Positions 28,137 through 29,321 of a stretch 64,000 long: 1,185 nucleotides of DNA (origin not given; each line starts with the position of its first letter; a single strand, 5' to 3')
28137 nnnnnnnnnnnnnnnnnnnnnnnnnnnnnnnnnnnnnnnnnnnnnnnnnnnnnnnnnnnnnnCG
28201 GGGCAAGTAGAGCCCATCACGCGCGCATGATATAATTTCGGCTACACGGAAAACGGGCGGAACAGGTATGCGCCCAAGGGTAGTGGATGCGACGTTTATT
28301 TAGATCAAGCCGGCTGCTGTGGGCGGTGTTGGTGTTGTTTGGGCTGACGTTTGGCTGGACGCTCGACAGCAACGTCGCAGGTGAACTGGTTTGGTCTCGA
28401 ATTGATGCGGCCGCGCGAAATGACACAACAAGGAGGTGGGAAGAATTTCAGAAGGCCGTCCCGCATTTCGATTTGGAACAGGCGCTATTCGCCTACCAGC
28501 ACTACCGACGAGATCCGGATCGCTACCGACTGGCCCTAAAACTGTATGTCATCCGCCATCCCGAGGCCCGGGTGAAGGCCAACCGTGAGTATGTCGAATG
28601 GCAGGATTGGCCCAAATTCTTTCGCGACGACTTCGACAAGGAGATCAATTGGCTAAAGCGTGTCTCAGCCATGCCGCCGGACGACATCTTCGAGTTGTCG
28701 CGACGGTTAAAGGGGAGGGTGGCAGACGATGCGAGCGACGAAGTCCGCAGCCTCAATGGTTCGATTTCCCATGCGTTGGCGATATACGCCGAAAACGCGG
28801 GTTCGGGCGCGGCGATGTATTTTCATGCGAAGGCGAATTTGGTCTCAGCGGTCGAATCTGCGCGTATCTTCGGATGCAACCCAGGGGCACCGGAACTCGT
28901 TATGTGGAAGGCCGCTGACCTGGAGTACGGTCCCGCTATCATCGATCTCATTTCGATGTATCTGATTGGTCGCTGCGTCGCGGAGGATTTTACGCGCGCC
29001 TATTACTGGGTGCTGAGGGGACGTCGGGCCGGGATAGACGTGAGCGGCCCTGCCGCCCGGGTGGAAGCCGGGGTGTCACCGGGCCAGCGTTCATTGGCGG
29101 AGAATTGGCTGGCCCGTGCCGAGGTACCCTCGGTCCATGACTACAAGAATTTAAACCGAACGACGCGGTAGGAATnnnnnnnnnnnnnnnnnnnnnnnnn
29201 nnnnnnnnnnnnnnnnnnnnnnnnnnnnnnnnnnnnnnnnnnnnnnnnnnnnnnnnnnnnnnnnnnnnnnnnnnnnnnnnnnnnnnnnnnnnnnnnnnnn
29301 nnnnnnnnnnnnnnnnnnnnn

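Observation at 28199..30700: Low-GC islet of orphan and fragmentary genes embedded in a high-GC core region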

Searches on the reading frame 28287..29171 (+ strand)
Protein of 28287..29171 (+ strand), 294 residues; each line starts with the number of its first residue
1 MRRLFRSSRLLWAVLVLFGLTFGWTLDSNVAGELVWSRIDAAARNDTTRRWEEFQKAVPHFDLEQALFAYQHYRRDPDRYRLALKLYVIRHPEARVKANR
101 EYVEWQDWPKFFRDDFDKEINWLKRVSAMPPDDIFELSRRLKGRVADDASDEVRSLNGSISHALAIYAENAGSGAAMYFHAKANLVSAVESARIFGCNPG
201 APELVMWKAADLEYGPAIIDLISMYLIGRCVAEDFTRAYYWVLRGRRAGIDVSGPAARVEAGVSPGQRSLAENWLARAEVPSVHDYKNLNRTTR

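Call 5: search_protein_families(library=pfam, max_evalue=0.1, proteins=[window:28287-29171:+])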
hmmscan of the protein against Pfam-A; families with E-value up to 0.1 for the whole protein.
window:28287-29171:+ (294 aa): 0 families

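Call 6: search_protein_families(library=ncbifam, max_evalue=0.1, proteins=[window:28287-29171:+])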
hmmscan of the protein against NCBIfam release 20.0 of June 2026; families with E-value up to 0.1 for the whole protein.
window:28287-29171:+ (294 aa): 1 family
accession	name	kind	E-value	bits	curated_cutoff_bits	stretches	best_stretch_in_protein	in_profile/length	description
NF040594.1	CPBP_fam_MrtC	equivalog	0.055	13.2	195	0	169-188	197-216/221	myxosortase MrtC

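Call 7: find_encoding_contigs(protein=window:28287-29171:+, flank=8000, max_places=8)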
Protein window:28287-29171:+ (294 aa): 2 contigs read that carry it; 1 place shown.
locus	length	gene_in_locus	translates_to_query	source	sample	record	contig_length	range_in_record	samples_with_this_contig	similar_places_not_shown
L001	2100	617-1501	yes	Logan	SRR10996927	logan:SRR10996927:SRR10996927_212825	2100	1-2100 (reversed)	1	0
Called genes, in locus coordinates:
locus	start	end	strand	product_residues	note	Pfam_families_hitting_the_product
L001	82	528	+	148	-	PF13664:DUF4149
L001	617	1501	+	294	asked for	-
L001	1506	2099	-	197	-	?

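Call 9: find_homologous_proteins(query=window:28287-29171:+, max_evalue=0.001)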
Query window:28287-29171:+ (294 aa): 3 proteins with E <= 0.001 among 3608 candidates.
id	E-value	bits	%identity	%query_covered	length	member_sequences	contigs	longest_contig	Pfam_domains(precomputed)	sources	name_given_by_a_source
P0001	7.9e-197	670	100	100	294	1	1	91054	-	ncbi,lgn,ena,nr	ncbi:MAG: hypothetical protein OXH94_04455 [Rhodospirillales bacterium]|nr:hypothetical protein [Rho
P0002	5.7e-159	546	82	100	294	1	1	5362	-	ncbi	-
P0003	3.2e-138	478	74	94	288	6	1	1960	-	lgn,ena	-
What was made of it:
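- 28287..29171 (+): Intact 294-aa secreted Sel1-repeat-family protein. N-terminal MRRLFRS plus a hydrophobic signal, a family-specific N-terminal half, and Sel1 repeats in the C-terminal third (about 28899-29027). Only 3 close homologues in 5.8e9 proteins (call 9).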

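Call 10: find_encoding_contigs(protein=P0002, flank=10000)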
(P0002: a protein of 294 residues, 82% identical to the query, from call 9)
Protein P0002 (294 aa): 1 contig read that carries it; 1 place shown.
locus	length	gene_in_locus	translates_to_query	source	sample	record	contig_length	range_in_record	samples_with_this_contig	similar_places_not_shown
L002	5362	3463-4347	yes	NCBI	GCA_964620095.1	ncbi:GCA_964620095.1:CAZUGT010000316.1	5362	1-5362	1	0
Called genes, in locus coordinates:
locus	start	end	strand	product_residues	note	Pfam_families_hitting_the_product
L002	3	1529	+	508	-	?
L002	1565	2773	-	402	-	PF02771:Acyl-CoA_dh_N (weak), PF00441:Acyl-CoA_dh_1, PF08028:Acyl-CoA_dh_2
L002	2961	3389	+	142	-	PF13664:DUF4149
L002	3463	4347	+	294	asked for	-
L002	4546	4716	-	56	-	-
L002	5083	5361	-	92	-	?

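Call 11: find_encoding_contigs(protein=P0003, flank=10000)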
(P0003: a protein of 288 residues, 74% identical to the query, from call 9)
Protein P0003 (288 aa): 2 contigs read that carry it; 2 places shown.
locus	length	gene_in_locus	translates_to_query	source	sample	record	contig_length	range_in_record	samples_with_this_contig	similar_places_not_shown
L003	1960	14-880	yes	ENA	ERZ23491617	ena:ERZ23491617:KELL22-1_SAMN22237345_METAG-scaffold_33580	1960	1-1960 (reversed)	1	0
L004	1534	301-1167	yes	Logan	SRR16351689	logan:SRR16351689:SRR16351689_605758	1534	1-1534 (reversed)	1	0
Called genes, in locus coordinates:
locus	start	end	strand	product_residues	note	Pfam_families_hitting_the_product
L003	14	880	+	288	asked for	-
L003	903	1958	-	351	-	?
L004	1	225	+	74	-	?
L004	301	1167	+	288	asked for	-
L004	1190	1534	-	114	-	?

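Call 19: find_homologous_proteins(query=L003:903-1823:-, max_evalue=0.01)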
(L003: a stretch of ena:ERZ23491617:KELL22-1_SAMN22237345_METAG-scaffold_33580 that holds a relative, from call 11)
Query L003:903-1823:- (306 aa): 6 proteins with E <= 0.01 among 6943 candidates.
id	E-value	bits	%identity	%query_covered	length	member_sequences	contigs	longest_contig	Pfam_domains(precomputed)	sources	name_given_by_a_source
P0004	1.8e-198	677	100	100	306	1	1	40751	PF01471.24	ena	-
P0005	6.7e-164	563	87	97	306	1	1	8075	PF01471.24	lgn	-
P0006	7.6e-151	520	81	97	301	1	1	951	PF01471.24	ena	-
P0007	3.9e-149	515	77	97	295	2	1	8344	PF01471.24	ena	-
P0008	3.7e-148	511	79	97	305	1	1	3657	PF01471.24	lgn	-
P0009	2.9e-91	325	69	74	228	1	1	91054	-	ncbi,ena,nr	ncbi:MAG: peptidoglycan-binding domain-containing protein [Rhodospirillales bacterium]|nr:peptidogly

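Call 21: find_encoding_contigs(protein=P0004, flank=10000, max_places=4)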
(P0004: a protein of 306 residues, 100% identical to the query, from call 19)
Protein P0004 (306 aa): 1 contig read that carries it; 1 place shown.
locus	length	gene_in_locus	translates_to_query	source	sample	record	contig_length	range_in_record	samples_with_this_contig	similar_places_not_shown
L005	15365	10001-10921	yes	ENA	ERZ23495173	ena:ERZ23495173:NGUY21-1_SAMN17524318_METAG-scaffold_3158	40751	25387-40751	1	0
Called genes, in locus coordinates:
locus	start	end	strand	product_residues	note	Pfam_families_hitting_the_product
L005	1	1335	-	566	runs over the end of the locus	-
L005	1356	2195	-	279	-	PF02900:LigB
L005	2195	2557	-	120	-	PF07746:LigA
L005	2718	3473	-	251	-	PF00106:adh_short, PF08659:KR, PF13561:adh_short_C2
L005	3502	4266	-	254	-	PF02798:GST_N, PF13409:GST_N_2, PF13417:GST_N_3, PF00043:GST_C (weak)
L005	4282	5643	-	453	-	PF06808:DctM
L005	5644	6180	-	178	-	PF04290:DctQ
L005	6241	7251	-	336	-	PF03480:DctP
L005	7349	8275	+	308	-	PF00126:HTH_1, PF03466:LysR_substrate (weak)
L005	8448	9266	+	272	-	PF00837:T4_deiodinase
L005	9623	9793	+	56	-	-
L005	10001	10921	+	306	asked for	PF01471:PG_binding_1 (weak)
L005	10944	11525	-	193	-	-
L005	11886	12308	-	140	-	PF13664:DUF4149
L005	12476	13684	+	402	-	PF02771:Acyl-CoA_dh_N (weak), PF00441:Acyl-CoA_dh_1, PF08028:Acyl-CoA_dh_2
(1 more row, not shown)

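Call 22: find_encoding_contigs(protein=P0005, flank=10000, max_places=4)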
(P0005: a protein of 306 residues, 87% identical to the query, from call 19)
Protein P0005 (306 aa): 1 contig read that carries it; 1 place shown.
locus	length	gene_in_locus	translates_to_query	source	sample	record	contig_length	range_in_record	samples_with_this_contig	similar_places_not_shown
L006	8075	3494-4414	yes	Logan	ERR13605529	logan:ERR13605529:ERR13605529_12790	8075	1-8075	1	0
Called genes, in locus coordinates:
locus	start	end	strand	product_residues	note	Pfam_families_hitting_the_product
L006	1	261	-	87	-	?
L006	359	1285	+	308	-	PF00126:HTH_1, PF03466:LysR_substrate (weak)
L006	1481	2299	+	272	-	PF00837:T4_deiodinase, PF00578:AhpC-TSA (faint)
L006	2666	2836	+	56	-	-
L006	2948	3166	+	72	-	-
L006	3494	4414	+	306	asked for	PF01471:PG_binding_1 (weak)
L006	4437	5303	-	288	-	-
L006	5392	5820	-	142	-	PF13664:DUF4149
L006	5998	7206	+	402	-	PF02771:Acyl-CoA_dh_N (weak), PF00441:Acyl-CoA_dh_1, PF08028:Acyl-CoA_dh_2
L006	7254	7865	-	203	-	PF00733:Asn_synthase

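Call 23: find_encoding_contigs(protein=P0007, flank=10000, max_places=4)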
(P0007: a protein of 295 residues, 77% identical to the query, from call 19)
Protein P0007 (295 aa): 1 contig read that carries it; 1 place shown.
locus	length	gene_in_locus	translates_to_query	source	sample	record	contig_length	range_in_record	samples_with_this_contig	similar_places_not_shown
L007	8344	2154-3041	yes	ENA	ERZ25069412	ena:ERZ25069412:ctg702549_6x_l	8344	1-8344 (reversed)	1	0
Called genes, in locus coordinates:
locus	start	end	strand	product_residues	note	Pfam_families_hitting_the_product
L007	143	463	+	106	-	-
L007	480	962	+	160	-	-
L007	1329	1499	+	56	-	-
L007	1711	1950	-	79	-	-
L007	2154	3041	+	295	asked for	PF01471:PG_binding_1 (weak)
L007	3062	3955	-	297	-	-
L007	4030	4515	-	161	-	PF13664:DUF4149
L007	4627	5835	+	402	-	PF02771:Acyl-CoA_dh_N (weak), PF00441:Acyl-CoA_dh_1, PF08028:Acyl-CoA_dh_2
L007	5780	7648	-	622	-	PF13522:GATase_6, PF13537:GATase_7, PF00733:Asn_synthase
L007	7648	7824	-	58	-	-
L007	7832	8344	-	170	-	?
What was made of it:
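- They stay together in the closest relatives L006 and L007 (calls 22, 23).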

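Call 39: predict_structure(alignment_id=A2)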
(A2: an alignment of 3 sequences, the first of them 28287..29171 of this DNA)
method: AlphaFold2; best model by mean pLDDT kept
length: 294 residues; sequences in the alignment: 3
mean_pLDDT: 43.4   pTM: 0.32
mean pLDDT of the five models: 43.4, 41.1, 40.0, 39.8, 38.9
residues with pLDDT >= 90: 0; 70-90: 27; 50-70: 37; < 50: 230
segments of 3 or more residues with pLDDT < 50: 1-51, 53-96, 98-100, 105-109, 126-224, 278-294
pLDDT, mean of each block of 10 residues (from residue 1): 33 31 26 27 40 44 43 39 33 44 46 48 48 42 35 33 34 34 38 34 36 39 50 66 65 70 83 65 37 33
secondary structure, 60 per line:
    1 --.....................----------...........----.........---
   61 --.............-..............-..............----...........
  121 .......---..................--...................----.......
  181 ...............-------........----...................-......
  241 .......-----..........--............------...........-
elements in order: H3-23 H34-44 H49-57 H63-75 H77-90 H92-105 H110-127 H131-148 H151-169 H174-195 H203-210 H215-233 H235-247 H253-262 H265-276 H283-293
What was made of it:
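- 28287..29171 (+): The AF2 model is all-alpha, pLDDT 43, confident only at residues 225-280 (call 39).
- On Sel1 repeat proteins (Pfam PF08238): Only residues ~225-280 reach 65-83 (call 39).
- The Sel1 protein model has low confidence (call 39).
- Tried and rejected: AF2 of the 294-aa protein with a 3-sequence alignment. pLDDT was 43, too poor for fold search (call 39).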

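Call 40: search_protein_representatives(alignment_id=A2)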
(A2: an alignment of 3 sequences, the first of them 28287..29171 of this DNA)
Query: 3 sequences, 294 profile positions. Proteins with E-value up to 0.001 (for the whole library): 341; up to 1e-10: 13; up to 1e-30: 1. The best 150 are listed.
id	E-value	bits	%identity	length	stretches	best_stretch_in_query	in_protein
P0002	1.8e-189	644.5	-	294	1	1-294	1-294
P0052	2.1e-17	79.6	-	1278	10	163-247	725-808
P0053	3.5e-17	78.9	-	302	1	96-279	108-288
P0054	4.9e-16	75.1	-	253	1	67-279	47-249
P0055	5.2e-16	75.1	-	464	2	62-277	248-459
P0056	9.4e-16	74.2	-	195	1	78-276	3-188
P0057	1.2e-13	67.3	-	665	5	180-246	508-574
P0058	1.4e-13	67.0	-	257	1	66-278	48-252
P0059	5.7e-13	65.1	-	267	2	206-286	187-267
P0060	3.9e-12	62.3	-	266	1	57-274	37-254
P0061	9.6e-12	61.1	-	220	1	59-281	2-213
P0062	1.2e-11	60.7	-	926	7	176-251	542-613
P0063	6.0e-11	58.4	-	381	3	206-282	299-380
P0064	1.6e-10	57.0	-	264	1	61-274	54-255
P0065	1.7e-10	57.0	-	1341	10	216-273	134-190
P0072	9.5e-10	54.5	-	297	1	1-278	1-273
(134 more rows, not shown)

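Call 41: predict_structure(alignment_id=A3)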
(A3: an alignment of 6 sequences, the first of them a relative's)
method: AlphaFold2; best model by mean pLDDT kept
length: 306 residues; sequences in the alignment: 6
mean_pLDDT: 60.6   pTM: 0.44
mean pLDDT of the five models: 60.6, 60.0, 55.8, 51.4, 50.6
residues with pLDDT >= 90: 77; 70-90: 67; 50-70: 2; < 50: 160
segments of 3 or more residues with pLDDT < 50: 1-160
pLDDT, mean of each block of 10 residues (from residue 1): 42 45 39 32 30 31 33 28 36 36 32 33 32 37 37 37 77 91 87 90 94 90 86 88 82 83 94 95 92 93 88
secondary structure, 60 per line:
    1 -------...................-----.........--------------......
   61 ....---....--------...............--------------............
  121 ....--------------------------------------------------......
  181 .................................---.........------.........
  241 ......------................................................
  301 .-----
elements in order: H8-26 H32-40 H55-64 H68-71 H80-94 H109-124 H175-213 H217-225 H232-246 H253-301
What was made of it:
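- The C-terminal 146 residues are predicted as a confident helical bundle, pLDDT 77-95 (call 41).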

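Call 44: search_protein_families(library=pfam, alignment_id=A4, max_evalue=0.01)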
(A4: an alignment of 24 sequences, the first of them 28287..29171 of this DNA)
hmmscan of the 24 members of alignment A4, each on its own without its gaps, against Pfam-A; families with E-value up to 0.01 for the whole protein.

A. member 1, window:28287-29171:+ (294 aa): 0 families

B. families by the number of members that match (of 24 scanned): 2 families
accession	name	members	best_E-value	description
PF08238.18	Sel1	10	1.6e-08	Sel1 repeat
PF12458.13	DUF3686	1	0.0032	ATPase involved in DNA repair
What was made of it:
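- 28287..29171 (+): 10 of 24 family members hit Pfam Sel1 (call 44).
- On Sel1 repeat proteins (Pfam PF08238): At family level, 10 of 24 aligned relatives hit PF08238 (best 1.6e-8, call 44).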

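Call 47: fold_search(model_id=the predicted structure, library=pdb)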
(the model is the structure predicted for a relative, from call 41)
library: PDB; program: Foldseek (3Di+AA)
matches with E <= 10: 260; with E <= 0.001: 0
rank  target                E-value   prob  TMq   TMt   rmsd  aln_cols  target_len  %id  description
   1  6gy7_B                3.7e-01  0.18  0.19  0.17  40.4       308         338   12  Crystal structure of XaxB from Xenorhabdus nematophil (released 2018-07-25)
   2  7rro_D9               8.4e-01  0.25  0.22  0.24  46.0       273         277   14  Structure of the 48-nm repeat doublet microtubule from bovine tracheal cilia (released 2021-10-27)
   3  7rro_D0               9.9e-01  0.20  0.22  0.23  44.3       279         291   13  Structure of the 48-nm repeat doublet microtubule from bovine tracheal cilia (released 2021-10-27)
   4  8otz_ET               1.0e+00  0.25  0.22  0.24  42.3       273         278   13  48-nm repeat of the native axonemal doublet microtubule from bovine sperm (released 2023-11-22)
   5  7aam_A                1.0e+00  0.08  0.14  0.14  33.3       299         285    9  Crystal structure of the F-BAR domain of PSTIPIP1 bound to the CTH domain of the phosphatase LYP (released 2022-02-23)
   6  8otz_EW               1.2e+00  0.18  0.22  0.21  49.9       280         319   14  48-nm repeat of the native axonemal doublet microtubule from bovine sperm (released 2023-11-22)
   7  7nna                  1.5e+00  0.20  0.19  0.27  17.6       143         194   15  Toxin Import Through the Antibiotic Efflux Channel TolC (released 2021-07-07)
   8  7o3w_A                1.6e+00  0.18  0.20  0.25  13.2       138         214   17  Structural basis for VIPP1 oligomerization and maintenance of thylakoid membrane integrity (released 2021-06-30)
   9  4dcn_C                1.7e+00  0.20  0.15  0.21  12.6       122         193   16  Crystal Structure Analysis of the Arfaptin2 BAR domain in Complex with ARL1 (released 2012-06-13)
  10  1i49_A                1.7e+00  0.28  0.21  0.29  11.0       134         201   17  CRYSTAL STRUCTURE ANALYSIS OF ARFAPTIN (released 2001-05-16)
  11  4dcn_D                1.7e+00  0.21  0.16  0.23  12.6       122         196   19  Crystal Structure Analysis of the Arfaptin2 BAR domain in Complex with ARL1 (released 2012-06-13)
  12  4iwb_A                1.7e+00  0.08  0.10  0.17  16.9       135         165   16  Novel Fold of FliC/FliS Fusion Protein (released 2013-12-11)
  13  8qbr                  1.8e+00  0.77  0.29  0.41   9.6       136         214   18  Cryo-EM structure of Vipp1 helical filament with lattice 1 (Vipp1_L1) (released 2024-09-18)
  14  8qbw                  1.9e+00  0.80  0.29  0.41  10.1       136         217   18  Cryo-EM structure of Vipp1-deltaH6_aa1-219 helical filament with lattice 3 (Vipp1-deltaH6_L3) (released 2024-09-11)
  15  9fqr_Fz               1.9e+00  0.30  0.26  0.30  41.7       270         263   13  96-nm repeat of axonemal doublet microtubules from bovine sperm (released 2025-03-26)
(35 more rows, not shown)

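Call 57: find_encoding_contigs(protein=P0054, flank=5000, max_places=3)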
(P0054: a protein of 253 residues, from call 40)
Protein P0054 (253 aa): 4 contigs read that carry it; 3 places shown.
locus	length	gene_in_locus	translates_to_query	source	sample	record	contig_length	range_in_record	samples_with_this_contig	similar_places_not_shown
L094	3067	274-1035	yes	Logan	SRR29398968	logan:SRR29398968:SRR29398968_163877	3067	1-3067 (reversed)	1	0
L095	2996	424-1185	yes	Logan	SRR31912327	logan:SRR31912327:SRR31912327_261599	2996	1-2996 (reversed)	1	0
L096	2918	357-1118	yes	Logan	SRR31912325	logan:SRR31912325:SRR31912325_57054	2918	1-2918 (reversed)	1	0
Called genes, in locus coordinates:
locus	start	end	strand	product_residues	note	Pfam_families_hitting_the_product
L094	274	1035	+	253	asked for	-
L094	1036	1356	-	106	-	-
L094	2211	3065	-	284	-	?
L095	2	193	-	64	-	?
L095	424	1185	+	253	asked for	-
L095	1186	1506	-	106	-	-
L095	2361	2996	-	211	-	?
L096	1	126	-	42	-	?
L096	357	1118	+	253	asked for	-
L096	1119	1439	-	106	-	-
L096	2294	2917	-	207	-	?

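Call 58: find_encoding_contigs(protein=P0060, flank=5000, max_places=3)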
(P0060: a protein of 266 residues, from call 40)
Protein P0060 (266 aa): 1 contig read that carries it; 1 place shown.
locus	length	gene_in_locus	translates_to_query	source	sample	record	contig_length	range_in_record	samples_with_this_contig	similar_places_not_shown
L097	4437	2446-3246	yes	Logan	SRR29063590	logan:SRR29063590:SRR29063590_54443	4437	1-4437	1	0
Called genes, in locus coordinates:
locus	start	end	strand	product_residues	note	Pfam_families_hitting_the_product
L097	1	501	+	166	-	?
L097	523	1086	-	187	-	PF14803:Zn_ribbon_Nudix, PF00293:NUDIX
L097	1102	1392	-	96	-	-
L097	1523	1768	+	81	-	PF27144:PA14_33160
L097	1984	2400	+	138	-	PF00072:Response_reg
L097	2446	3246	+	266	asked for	-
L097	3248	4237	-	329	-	PF01471:PG_binding_1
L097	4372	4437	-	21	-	?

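Call 64: find_related_loci(query=A8, collection=metagenome_contigs, flank=4000)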
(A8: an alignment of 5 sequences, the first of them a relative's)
Query A8 (253 aa) in metagenome_contigs; peptide patterns used: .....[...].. (x = any residue, [..] = any of these).
40 stretches matched a pattern; 4 encode a relative of the query (tblastn E <= 1e-3); 4 distinct loci.
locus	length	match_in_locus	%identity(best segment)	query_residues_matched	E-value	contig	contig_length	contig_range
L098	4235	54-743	28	31-252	2e-18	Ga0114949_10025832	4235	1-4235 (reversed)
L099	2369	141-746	29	31-231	5e-17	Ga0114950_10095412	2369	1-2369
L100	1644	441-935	28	93-251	9e-16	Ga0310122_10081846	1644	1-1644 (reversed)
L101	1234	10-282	31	167-252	6e-7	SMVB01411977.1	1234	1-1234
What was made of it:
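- Tried and rejected: The metagenome scan with a narrower alignment gave only 4 loci (call 64).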

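Call 66: search_dna_similar(query=P0005, collection=plasmids, mode=protein, max_evalue=0.001, max_rows=15)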
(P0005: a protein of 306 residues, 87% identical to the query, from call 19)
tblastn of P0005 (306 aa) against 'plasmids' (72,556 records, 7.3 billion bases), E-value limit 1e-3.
No match.

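Call 67: search_dna_similar(query=P0060, collection=plasmids, mode=protein, max_evalue=0.001, max_rows=15)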
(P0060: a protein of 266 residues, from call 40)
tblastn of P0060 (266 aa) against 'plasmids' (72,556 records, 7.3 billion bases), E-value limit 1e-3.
No match.
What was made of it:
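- Tried and rejected: No match for the partner or the Sel1 family (calls 66, 67).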
